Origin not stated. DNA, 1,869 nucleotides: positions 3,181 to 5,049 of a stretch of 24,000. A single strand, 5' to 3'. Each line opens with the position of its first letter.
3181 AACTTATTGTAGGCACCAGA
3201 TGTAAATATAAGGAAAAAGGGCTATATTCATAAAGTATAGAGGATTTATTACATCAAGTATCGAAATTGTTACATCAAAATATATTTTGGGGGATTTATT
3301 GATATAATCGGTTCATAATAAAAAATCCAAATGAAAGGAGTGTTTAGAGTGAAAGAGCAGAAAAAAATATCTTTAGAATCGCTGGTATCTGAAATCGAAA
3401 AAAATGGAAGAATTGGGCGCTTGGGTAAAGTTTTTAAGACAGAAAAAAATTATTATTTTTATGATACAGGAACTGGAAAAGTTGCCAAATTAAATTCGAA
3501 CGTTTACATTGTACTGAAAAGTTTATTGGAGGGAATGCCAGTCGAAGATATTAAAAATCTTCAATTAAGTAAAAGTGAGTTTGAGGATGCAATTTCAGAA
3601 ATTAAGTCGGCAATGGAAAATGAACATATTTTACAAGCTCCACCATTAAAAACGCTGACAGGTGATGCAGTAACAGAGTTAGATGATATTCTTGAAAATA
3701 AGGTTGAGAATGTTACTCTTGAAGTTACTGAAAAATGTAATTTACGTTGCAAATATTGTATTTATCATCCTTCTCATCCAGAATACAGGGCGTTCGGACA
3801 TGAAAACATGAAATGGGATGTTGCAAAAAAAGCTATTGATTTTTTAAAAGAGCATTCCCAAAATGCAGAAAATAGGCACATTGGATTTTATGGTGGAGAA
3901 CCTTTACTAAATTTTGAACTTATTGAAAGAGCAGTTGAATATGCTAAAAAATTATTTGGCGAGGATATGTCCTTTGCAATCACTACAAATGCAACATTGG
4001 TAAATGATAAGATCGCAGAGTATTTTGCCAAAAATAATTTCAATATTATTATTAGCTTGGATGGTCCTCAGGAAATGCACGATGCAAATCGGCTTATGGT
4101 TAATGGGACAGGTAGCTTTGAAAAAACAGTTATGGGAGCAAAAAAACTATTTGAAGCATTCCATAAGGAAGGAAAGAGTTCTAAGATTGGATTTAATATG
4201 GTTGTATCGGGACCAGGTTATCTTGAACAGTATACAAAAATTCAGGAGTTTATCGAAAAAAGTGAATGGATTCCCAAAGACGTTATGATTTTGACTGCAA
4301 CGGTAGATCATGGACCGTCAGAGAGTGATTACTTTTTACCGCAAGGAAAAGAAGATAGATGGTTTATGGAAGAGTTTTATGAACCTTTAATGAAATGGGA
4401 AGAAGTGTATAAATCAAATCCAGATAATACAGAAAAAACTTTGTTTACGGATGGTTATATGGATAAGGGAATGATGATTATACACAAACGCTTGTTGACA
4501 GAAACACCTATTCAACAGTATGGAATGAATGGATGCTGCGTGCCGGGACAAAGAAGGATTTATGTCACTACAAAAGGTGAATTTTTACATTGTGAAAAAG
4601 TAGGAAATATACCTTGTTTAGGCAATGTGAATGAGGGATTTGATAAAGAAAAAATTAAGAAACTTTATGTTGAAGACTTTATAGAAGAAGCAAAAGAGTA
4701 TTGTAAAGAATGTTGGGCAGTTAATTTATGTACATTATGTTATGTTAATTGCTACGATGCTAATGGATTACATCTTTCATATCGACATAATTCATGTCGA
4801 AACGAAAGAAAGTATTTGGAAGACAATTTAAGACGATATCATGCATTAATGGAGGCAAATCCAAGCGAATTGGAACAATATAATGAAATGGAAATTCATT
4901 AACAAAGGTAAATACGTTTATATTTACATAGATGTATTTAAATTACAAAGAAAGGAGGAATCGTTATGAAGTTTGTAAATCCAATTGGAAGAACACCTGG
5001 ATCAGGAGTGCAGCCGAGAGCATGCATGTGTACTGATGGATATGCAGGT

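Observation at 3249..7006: Compact radical SAM/SPASM + Cys-rich peptide + ABC exporter cluster of unassigned RiPP class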

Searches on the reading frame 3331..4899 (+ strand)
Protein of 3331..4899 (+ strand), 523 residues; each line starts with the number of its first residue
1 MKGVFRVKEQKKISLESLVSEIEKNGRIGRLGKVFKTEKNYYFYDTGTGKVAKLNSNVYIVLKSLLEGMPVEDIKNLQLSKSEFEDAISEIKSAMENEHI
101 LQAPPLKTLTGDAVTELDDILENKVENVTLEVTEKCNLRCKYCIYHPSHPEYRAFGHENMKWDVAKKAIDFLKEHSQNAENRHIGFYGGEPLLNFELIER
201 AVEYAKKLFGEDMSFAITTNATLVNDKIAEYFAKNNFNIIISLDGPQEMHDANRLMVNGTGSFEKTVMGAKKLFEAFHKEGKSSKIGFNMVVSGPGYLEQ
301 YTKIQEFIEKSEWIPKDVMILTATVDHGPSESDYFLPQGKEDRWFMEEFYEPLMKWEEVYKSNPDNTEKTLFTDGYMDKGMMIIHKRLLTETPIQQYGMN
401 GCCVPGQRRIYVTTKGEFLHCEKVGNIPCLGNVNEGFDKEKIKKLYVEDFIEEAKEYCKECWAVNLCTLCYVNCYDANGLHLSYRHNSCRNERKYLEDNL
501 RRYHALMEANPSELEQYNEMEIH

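Call 3: search_protein_families(library=ncbifam, proteins=[window:3331-4899:+], max_evalue=0.01)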
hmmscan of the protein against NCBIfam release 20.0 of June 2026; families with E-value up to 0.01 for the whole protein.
window:3331-4899:+ (523 aa): 76 families (the best 25 are shown)
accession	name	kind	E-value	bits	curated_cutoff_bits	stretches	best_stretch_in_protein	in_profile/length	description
NF035951.1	rSAM_RumMC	equivalog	3.1e-142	474.8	720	1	24-522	9-509/510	RumMC family radical SAM sactipeptide maturase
TIGR04068.1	rSAM_ocin_clost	equivalog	1.8e-94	317.3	500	1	33-510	3-460/462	Cys-rich peptide radical SAM maturase CcpM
NF038170.1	lachnocin_rSAM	equivalog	1.9e-59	201.7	550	2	31-291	3-240/440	lachnocin radical SAM maturase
TIGR04148.1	GG_samocin_CFB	equivalog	2.3e-50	172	300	1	124-515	15-405/411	radical SAM peptide maturase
TIGR03906.1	quino_hemo_SAM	equivalog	8.5e-50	169.7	453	2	68-279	41-247/467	quinohemoprotein amine dehydrogenase maturation protein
NF047865.1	rSAM_PapB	equivalog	2.6e-49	168.2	340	2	125-274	2-150/330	PapB family radical SAM/SPASM ranthipeptide maturase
TIGR03974.1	rSAM_six_Cys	equivalog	1.6e-46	159.1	425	2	43-278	12-249/451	thioether cross-link-forming SCIFF peptide maturase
NF040492.1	not_ScfB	exception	4.2e-44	151.1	855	2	34-283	6-251/450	ScfB-related radical SAM/SPASM orphan maturase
TIGR04064.1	rSAM_nif11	equivalog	6.4e-44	150.4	518.7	1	84-279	33-230/459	nif11-like peptide radical SAM maturase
TIGR03978.1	rSAM_paired_1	equivalog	2.4e-31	109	370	1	129-277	86-231/466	His-Xaa-Ser system radical SAM maturase HxsB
TIGR04115.1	rSAM_Cxxx_rpt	equivalog_domain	4.2e-27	95.6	350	1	127-283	3-165/359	radical SAM peptide maturase, CXXX-repeat target family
TIGR03942.1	sulfatase_rSAM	equivalog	3.8e-26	92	349.45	1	133-274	8-149/363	anaerobic sulfatase maturase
NF041298.1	rSAM_mat_DynA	equivalog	3.2e-25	88.9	450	1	132-474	7-321/356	dynobactin maturation radical SAM/SPASM protein DynA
TIGR04280.1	geopep_mat_rSAM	hypoth_equivalog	1.1e-23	84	400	1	125-271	83-228/428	geopeptide radical SAM maturase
NF041707.1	rSAM_YhhB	equivalog_domain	3e-23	82.3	445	1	127-275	3-154/369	cyclophane-forming radical SAM/SPASM peptide maturase YhhB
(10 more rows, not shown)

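Call 4: search_protein_families(library=pfam, proteins=[window:3331-4899:+], max_evalue=0.01)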
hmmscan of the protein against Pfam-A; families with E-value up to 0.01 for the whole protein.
window:3331-4899:+ (523 aa): 2 families
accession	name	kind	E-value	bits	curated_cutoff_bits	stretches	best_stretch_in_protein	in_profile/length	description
PF04055.27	Radical_SAM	-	1.2e-19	71.6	29.5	1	131-279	2-143/166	Radical SAM superfamily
PF13353.11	Fer4_12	-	8.7e-07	29.8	22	1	134-248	13-118/137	4Fe-4S single cluster domain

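Call 10: search_solved_structures(query=window:3349-4899:+, max_evalue=0.001)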
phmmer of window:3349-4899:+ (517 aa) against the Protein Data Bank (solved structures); distinct sequences matched with E-value up to 0.001: 7.
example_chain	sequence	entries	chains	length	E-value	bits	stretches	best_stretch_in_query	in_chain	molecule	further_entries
5wgg_A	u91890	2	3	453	1.5e-32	116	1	73-269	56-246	Radical SAM domain protein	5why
8vpo_A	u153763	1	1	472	1.3e-15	60.2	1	30-287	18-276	Radical SAM core domain-containing protein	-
9gm3_A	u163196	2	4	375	4e-13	52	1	124-261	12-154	ChlB radical SAM domain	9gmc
4k36_A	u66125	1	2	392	6.4e-13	51.3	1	127-472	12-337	Anaerobic sulfatase-maturating enzyme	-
4k37_A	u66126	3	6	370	8.4e-13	50.9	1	127-472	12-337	Anaerobic sulfatase-maturating enzyme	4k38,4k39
7n7i_A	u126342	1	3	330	5e-05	25.3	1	122-320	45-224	Viperin-like enzyme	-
9dfu_A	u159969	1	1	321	0.00059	21.7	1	122-309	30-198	Radical SAM core domain-containing protein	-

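Call 14: find_homologous_proteins(query=window:3349-4899:+, max_evalue=1e-20)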
Query window:3349-4899:+ (517 aa): 2348 proteins with E <= 1e-20 among 8000 candidates; the best 120 are listed.
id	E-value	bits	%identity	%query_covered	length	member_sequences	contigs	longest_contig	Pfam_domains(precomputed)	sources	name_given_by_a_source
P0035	0.0e+0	1198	100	100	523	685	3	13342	PF04055.28,PF13353.12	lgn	-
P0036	0.0e+0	1144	99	96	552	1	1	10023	PF04055.28,PF13353.12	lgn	-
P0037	0.0e+0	1031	100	85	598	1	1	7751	PF04055.28,PF13353.12,PF04647.21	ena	-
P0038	1.2e-259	880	95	79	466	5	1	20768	PF04055.28,PF13353.12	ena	-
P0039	1.2e-247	841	68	100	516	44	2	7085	PF04055.28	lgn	-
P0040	2.5e-247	840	68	100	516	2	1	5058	PF04055.28,PF13353.12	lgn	-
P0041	1.1e-246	837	67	100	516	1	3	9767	PF04055.28,PF13353.12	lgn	-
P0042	4.8e-231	786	66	97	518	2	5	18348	PF04055.28,PF13353.12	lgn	-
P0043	5.4e-230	782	64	98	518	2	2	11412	PF04055.28,PF13353.12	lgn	-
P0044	1.8e-224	764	65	98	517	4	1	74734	PF04055.28,PF13353.12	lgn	-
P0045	2.4e-224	764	63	98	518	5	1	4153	PF04055.28,PF13353.12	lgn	-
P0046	7.9e-224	762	99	66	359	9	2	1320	PF04055.28,PF13353.12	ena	-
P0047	7.3e-223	759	64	98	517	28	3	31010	PF04055.28,PF13353.12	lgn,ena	-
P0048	8.2e-222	755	63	98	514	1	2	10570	PF04055.28,PF13353.12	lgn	-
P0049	1.6e-221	754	62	99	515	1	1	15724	PF04055.28,PF13353.12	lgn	-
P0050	5.1e-220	749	61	96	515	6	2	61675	PF04055.28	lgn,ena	-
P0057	3.4e-210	717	60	96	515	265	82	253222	PF04055.28,PF13353.12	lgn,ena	-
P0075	4.9e-184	631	53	97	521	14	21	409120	PF04055.28,PF13353.12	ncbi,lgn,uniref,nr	ncbi:TPA: radical SAM protein [Clostridium botulinum]|uniref:radical SAM/SPASM domain-containing pro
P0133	1.7e-137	477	42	99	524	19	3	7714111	PF04055.28,PF13353.12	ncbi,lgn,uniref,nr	ncbi:radical SAM protein [Paenibacillus sp. FSL R7-0337]|uniref:radical SAM protein n=1 Tax=Paenibac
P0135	9.8e-137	475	45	96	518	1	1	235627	PF04055.28,PF13353.12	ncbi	ncbi:radical SAM protein [Enterococcus faecalis]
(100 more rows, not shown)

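Call 20: find_related_loci(query=window:3349-4899:+, collection=genome_contigs, flank=6000)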
Query window:3349-4899:+ (517 aa) in genome_contigs; peptide patterns used: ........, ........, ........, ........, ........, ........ (x = any residue, [..] = any of these).
33 stretches matched a pattern; 1 encode a relative of the query (tblastn E <= 1e-3); 1 distinct loci.
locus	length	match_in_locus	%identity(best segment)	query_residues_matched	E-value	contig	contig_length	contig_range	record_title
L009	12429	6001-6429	38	130-273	3e-20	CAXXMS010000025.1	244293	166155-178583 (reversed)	MAG: Victivallales bacterium isolate d8e49a7d-28d4-4d0c-9e9d-00e207667c8a genome assembly, contig: contig_25, whole geno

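Call 21: list_cluster_members(proteins=[window:3331-4899:+, window:4966-5163:+, window:5231-7003:+, window:3349-4899:+])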
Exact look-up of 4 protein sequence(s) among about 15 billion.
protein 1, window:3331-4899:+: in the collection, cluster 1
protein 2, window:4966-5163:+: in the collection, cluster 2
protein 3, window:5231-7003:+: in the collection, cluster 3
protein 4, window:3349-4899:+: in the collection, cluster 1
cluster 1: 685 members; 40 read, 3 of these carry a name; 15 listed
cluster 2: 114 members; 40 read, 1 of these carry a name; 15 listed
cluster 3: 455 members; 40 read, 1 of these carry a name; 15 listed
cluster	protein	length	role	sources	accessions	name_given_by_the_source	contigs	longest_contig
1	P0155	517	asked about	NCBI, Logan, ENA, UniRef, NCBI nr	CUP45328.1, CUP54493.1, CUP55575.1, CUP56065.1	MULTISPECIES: radical SAM protein [Clostridia] | Anaerobic sulfatase-maturating enzyme homolog YdeM n=6 Tax=Lachnospiraceae TaxID=186803 ... | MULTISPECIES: radical SAM protein [Lachnospiraceae]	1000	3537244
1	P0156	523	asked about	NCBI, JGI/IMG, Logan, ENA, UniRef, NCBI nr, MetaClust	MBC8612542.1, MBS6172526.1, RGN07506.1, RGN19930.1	radical SAM protein [Agathobacter rectalis] | uncharacterized protein | Radical SAM protein n=3 Tax=Bacillota TaxID=1239 RepID=A0A3E5ANY1_9FIRM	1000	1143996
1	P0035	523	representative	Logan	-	-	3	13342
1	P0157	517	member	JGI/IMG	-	uncharacterized protein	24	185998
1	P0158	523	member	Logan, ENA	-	-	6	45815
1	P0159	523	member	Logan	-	-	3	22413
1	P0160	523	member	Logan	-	-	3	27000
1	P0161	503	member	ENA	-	-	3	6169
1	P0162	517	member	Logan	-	-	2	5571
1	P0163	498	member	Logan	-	-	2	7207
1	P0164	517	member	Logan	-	-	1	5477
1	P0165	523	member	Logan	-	-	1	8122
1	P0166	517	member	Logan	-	-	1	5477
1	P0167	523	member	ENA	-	-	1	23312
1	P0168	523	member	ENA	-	-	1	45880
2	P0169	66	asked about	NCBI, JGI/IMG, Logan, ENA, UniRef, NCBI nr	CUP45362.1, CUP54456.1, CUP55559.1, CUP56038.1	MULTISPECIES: Apre_1838 family putative sactipeptide bacteriocin [Clostridia] | putative bacteriocin precursor | Putative bacteriocin, CLOSPO_01332 family n=7 Tax=Lachnospiraceae TaxID=186803 ...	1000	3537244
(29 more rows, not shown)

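Call 24: search_dna_similar(query=window:3349-4899:+, collection=plasmids, mode=protein, max_evalue=1e-30, max_rows=30)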
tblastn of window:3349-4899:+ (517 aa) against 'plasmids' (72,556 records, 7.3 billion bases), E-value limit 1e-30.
Records with a match: 26; places in all: 26; records where one place covers at least 80% of the query: 11.
Best place of each record, by identity: <60% 26.
By first word of the organism name: Clostridium 11; Bacillus 8; Paraclostridium 2; Enterococcus 2; Anaerococcus 1; Sarcina 1; Ruminococcus 1.
By predicted mobility (MOB-suite, as given by PLSDB): non-mobilizable 17; mobilizable 8; conjugative 1.
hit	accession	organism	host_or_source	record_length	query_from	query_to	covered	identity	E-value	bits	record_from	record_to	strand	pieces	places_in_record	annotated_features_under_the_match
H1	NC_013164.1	Anaerococcus prevotii DSM 20548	-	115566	9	517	98%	57.1%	0e+0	624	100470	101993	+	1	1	radical SAM protein | ABC transporter permease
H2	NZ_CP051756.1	Sarcina sp. JB2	Pan troglodytes verus (Western ...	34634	10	513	97%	41.2%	6e-127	415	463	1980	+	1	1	radical SAM protein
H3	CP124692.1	Paraclostridium bifermentans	Whole organism,peat soil sample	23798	15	514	95%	41.9%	6e-109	421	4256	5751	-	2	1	hypothetical protein (x2)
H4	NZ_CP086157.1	Clostridium tagluense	single colony,Lamb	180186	1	504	97%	35.3%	7e-92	314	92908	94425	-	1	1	radical SAM protein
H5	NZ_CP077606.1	Clostridium tagluense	single colony,lamb meat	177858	28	502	92%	30.7%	1e-59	220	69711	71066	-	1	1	ccpM: Cys-rich peptide radical SAM maturase CcpM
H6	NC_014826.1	Ruminococcus albus 7 = DSM 20455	-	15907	47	511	90%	30.1%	1e-48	187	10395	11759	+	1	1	radical SAM protein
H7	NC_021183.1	Clostridium pasteurianum BC1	-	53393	27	502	92%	29.1%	1e-51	197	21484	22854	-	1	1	ccpM: Cys-rich peptide radical SAM maturase CcpM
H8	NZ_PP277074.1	Bacillus cereus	-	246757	29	512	94%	27.0%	1e-36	152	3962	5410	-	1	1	radical SAM protein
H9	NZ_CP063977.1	Bacillus cereus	Soil in tiger area of zoo,cell culture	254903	29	512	94%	27.0%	1e-36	152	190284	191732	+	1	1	radical SAM protein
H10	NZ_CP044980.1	Bacillus thuringiensis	whole organism,soil sample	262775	26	473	87%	28.8%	1e-35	149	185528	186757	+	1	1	radical SAM protein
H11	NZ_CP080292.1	Paraclostridium sordellii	Trichechus manatus,isolate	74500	110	497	75%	31.4%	1e-40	164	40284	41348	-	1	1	lachnocin radical SAM maturase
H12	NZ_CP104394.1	Enterococcus raffinosus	fermented food (Meju)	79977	9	432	82%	28.3%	4e-40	162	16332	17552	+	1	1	radical SAM protein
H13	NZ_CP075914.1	Clostridium perfringens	sludge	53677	122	511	75%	30.7%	3e-37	154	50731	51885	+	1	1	radical SAM protein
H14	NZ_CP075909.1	Clostridium perfringens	soil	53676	122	511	75%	30.7%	3e-37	154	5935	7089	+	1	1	radical SAM protein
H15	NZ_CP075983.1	Clostridium perfringens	feces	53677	122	511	75%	30.7%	3e-37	154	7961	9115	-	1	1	radical SAM protein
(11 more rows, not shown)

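Call 25: get_annotated_region(hit=H1, flank=7000)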
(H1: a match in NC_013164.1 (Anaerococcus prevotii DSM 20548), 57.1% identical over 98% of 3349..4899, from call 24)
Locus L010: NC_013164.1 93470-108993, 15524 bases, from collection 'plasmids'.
description: Anaerococcus prevotii DSM 20548 plasmid pAPRE01, complete sequence
organism: Anaerococcus prevotii DSM 20548 (NCBI taxid 525919)
taxonomy: Bacteria; Bacillota; Tissierellia; Tissierellales; Peptoniphilaceae; Anaerococcus; Anaerococcus prevotii; Anaerococcus prevotii DSM 20548
host: -; source: -; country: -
typing (MOB-suite, as given by PLSDB): conjugative; replicon rep_cluster_1663; relaxase MOBQ; mating-pair formation MPF_T
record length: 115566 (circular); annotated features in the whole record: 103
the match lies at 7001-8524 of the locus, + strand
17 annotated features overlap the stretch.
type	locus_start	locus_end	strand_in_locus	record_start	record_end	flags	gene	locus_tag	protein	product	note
CDS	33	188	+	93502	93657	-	-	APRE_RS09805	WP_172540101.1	hypothetical protein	-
CDS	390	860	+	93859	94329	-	-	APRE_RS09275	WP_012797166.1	hypothetical protein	-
CDS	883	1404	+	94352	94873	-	-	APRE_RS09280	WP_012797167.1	DUF2975 domain-containing protein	-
CDS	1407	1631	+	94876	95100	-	-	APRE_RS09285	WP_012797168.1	helix-turn-helix transcriptional regulator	-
CDS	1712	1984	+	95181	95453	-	-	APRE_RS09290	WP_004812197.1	type II toxin-antitoxin system RelB/DinJ family antitoxin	GO:0006355 - regulation of DNA-templated transcription [Evidence IEA]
CDS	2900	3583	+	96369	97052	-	-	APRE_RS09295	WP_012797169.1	response regulator transcription factor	GO:0000160 - phosphorelay signal transduction system [Evidence IEA]; GO:0006355 - regulation of DNA-templated ...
CDS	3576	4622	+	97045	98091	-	-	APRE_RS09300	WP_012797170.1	HAMP domain-containing sensor histidine kinase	GO:0007165 - signal transduction [Evidence IEA]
CDS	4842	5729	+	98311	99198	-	-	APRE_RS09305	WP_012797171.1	ABC transporter ATP-binding protein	-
CDS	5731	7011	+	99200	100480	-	-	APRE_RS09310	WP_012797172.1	ABC transporter permease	-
CDS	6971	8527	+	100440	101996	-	-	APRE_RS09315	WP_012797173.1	radical SAM protein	-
CDS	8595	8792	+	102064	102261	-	-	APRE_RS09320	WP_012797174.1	Apre_1838 family putative sactipeptide bacteriocin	GO:0030152 - bacteriocin biosynthetic process [Evidence IEA]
CDS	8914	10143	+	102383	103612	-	-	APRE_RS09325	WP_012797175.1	ABC transporter permease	-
CDS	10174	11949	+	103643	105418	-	-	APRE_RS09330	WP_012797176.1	ABC transporter ATP-binding protein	-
CDS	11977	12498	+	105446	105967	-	-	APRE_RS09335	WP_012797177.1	VanZ family protein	GO:0071555 - cell wall organization [Evidence IEA]; GO:0046677 - response to antibiotic [Evidence IEA]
CDS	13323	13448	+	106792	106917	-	-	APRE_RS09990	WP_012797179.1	hypothetical protein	-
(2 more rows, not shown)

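Call 26: get_annotated_region(hit=H2, flank=5000)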
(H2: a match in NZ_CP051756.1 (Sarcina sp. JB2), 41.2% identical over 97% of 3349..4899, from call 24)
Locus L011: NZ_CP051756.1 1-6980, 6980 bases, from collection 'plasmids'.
description: Sarcina sp. JB2 plasmid p2, complete sequence
organism: Sarcina sp. JB2 (NCBI taxid 2726954)
taxonomy: Bacteria; Bacillota; Clostridia; Eubacteriales; Clostridiaceae; Sarcina; Sarcina sp. JB2
host: -; source: Pan troglodytes verus (Western chimpanzee),Cultured Isolate,brain,brain; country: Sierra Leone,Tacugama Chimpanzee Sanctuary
typing (MOB-suite, as given by PLSDB): non-mobilizable
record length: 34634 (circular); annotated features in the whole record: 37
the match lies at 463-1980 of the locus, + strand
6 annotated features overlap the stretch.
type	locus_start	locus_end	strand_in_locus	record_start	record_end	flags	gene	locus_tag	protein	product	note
CDS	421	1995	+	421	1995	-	-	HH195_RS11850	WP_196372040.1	radical SAM protein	-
CDS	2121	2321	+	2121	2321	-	-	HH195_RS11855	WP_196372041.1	Apre_1838 family putative sactipeptide bacteriocin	GO:0030152 - bacteriocin biosynthetic process [Evidence IEA]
CDS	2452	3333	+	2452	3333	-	-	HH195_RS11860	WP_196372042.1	ATP-binding cassette domain-containing protein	-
CDS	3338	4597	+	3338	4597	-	-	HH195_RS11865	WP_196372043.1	ABC transporter permease subunit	GO:0055085 - transmembrane transport [Evidence IEA]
CDS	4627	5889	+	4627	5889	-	-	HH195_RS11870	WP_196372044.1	ABC transporter permease subunit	GO:0055085 - transmembrane transport [Evidence IEA]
CDS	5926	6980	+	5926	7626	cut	-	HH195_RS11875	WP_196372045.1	ABC transporter ATP-binding protein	-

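Call 27: get_annotated_region(hit=H3, flank=5000)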
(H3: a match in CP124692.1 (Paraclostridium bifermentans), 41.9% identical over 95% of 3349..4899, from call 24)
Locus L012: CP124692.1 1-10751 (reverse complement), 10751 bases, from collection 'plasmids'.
description: Paraclostridium bifermentans strain SampleS7P1 isolate gram staining plasmid unnamed7, complete sequence
organism: Paraclostridium bifermentans (NCBI taxid 1490)
taxonomy: Bacteria; Bacillota; Clostridia; Peptostreptococcales; Peptostreptococcaceae; Paraclostridium; Paraclostridium bifermentans
host: -; source: Whole organism,peat soil sample; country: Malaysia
typing (MOB-suite, as given by PLSDB): non-mobilizable
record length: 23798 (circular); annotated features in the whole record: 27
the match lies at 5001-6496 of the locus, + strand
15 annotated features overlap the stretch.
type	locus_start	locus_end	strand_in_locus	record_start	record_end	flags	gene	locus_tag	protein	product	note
CDS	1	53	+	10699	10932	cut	-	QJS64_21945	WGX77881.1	DUF2922 domain-containing protein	-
CDS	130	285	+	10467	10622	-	-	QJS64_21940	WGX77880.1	YvrJ family protein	-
CDS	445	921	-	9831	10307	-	-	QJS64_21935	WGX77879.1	peptidoglycan-binding domain-containing protein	-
CDS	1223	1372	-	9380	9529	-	-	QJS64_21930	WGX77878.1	Mor transcription activator family protein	-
CDS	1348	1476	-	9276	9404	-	-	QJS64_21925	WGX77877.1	hypothetical protein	-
CDS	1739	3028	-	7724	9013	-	-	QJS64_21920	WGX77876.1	DNA-binding response regulator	-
CDS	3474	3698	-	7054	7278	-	-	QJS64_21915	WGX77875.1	hypothetical protein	-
CDS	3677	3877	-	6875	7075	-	-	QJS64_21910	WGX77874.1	hypothetical protein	-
CDS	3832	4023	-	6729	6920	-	-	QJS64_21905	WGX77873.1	hypothetical protein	-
CDS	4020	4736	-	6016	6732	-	-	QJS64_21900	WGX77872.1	VanZ family protein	-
CDS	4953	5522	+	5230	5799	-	-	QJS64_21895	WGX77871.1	hypothetical protein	-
CDS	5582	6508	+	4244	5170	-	-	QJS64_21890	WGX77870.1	hypothetical protein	-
CDS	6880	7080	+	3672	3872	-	-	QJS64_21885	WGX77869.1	putative bacteriocin precursor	-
CDS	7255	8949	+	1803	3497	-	-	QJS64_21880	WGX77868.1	ABC transporter ATP-binding protein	-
CDS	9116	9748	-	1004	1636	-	-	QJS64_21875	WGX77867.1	recombinase family protein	-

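Call 34: search_protein_families(library=ncbifam, alignment_id=A2, max_evalue=1e-40)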
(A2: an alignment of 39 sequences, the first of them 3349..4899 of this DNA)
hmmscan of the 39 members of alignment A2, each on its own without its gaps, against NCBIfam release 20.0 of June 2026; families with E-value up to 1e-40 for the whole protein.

A. member 1, window:3349-4899:+ (517 aa): 9 families
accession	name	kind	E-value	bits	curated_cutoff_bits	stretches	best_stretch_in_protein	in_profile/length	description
NF035951.1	rSAM_RumMC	equivalog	2.9e-142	474.9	720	1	18-516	9-509/510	RumMC family radical SAM sactipeptide maturase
TIGR04068.1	rSAM_ocin_clost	equivalog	1.7e-94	317.3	500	1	27-504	3-460/462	Cys-rich peptide radical SAM maturase CcpM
NF038170.1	lachnocin_rSAM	equivalog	1.8e-59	201.7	550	1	25-286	3-241/440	lachnocin radical SAM maturase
TIGR04148.1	GG_samocin_CFB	equivalog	2.4e-50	172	300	1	118-509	15-405/411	radical SAM peptide maturase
TIGR03906.1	quino_hemo_SAM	equivalog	8.1e-50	169.8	453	0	62-273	41-247/467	quinohemoprotein amine dehydrogenase maturation protein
NF047865.1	rSAM_PapB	equivalog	2.5e-49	168.3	340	1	119-268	2-150/330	PapB family radical SAM/SPASM ranthipeptide maturase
TIGR03974.1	rSAM_six_Cys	equivalog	1.3e-46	159.4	425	0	38-272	13-249/451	thioether cross-link-forming SCIFF peptide maturase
NF040492.1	not_ScfB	exception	4.1e-44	151.2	855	0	28-277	6-251/450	ScfB-related radical SAM/SPASM orphan maturase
TIGR04064.1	rSAM_nif11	equivalog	6.3e-44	150.4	518.7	1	78-273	33-230/459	nif11-like peptide radical SAM maturase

B. families by the number of members that match (of 39 scanned): 9 families
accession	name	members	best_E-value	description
NF035951.1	rSAM_RumMC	39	5.5e-151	RumMC family radical SAM sactipeptide maturase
TIGR04068.1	rSAM_ocin_clost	39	3.2e-101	Cys-rich peptide radical SAM maturase CcpM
NF038170.1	lachnocin_rSAM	39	3.9e-64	lachnocin radical SAM maturase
TIGR04148.1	GG_samocin_CFB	39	1.5e-57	radical SAM peptide maturase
NF047865.1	rSAM_PapB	39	8.2e-56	PapB family radical SAM/SPASM ranthipeptide maturase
TIGR03906.1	quino_hemo_SAM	38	4.4e-53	quinohemoprotein amine dehydrogenase maturation protein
TIGR04064.1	rSAM_nif11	33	6.5e-50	nif11-like peptide radical SAM maturase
NF040492.1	not_ScfB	29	1.2e-50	ScfB-related radical SAM/SPASM orphan maturase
TIGR03974.1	rSAM_six_Cys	27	1.1e-49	thioether cross-link-forming SCIFF peptide maturase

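Call 35: find_encoding_contigs(protein=P0057, flank=6000, max_places=1)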
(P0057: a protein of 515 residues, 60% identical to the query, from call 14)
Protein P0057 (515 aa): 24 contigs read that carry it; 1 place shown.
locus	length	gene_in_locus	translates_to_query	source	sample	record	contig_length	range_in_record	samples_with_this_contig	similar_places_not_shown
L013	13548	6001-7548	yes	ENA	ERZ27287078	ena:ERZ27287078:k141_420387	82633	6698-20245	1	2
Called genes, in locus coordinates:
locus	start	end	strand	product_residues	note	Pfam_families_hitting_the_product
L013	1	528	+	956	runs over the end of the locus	PF00990:GGDEF, PF08447:PAS_3, PF00990:GGDEF, PF00563:EAL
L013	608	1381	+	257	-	PF00849:PseudoU_synth_2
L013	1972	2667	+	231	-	PF00072:Response_reg, PF23198:PDE8A_N (faint), PF00486:Trans_reg_C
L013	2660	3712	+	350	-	PF00512:HisKA, PF02518:HATPase_c, PF14501:HATPase_c_5 (weak)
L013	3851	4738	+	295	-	PF02463:SMC_N (faint), PF00005:ABC_tran, PF13175:AAA_15 (faint), PF13304:AAA_21 (faint)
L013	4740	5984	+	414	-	-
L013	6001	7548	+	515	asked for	PF04055:Radical_SAM, PF13353:Fer4_12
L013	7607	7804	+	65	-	PF27802:Bacteriocin_CLOSPO-01332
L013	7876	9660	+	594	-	PF00664:ABC_membrane (weak), PF02463:SMC_N, PF00005:ABC_tran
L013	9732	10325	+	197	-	-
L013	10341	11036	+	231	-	-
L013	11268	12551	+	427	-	PF13407:Peripla_BP_4, PF18610:Peripla_BP_7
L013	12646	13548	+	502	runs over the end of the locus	PF00005:ABC_tran, PF07693:KAP_NTPase (faint), PF13173:AAA_14 (faint), PF13304:AAA_21 (faint), PF00005:ABC_tran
